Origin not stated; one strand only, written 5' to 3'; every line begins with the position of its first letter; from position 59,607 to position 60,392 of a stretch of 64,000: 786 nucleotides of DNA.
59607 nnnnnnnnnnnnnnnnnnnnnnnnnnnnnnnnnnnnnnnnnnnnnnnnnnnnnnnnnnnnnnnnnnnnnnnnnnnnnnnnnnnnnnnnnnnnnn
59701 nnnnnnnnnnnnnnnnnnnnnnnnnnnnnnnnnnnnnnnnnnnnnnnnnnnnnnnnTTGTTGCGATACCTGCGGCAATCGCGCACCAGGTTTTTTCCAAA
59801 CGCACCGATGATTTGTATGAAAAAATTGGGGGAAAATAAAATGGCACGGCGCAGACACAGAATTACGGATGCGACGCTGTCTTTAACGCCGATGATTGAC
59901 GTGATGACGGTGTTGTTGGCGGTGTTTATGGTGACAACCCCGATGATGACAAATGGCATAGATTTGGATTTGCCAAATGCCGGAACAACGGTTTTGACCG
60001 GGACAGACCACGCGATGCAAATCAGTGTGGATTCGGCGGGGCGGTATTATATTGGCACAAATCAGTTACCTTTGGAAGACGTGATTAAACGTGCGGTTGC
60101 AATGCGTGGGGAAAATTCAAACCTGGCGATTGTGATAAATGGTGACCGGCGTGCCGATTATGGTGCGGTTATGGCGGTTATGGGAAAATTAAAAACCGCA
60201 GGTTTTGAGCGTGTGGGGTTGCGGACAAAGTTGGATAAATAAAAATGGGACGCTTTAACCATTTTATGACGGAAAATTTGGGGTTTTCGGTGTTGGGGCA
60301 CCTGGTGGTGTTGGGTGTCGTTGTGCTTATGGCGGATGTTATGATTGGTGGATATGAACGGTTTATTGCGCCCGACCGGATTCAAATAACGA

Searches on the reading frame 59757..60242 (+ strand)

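Call 66: search_protein_families(library=pfam, proteins=[window:59757-60242:+], max_evalue=0.001)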
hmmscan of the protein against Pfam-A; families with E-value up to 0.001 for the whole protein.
window:59757-60242:+ (161 aa): 1 family
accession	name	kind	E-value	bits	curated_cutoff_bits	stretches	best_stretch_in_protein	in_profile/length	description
PF02472.21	ExbD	-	1.5e-26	93.4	25.4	1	38-158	5-126/128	Biopolymer transport protein ExbD/TolR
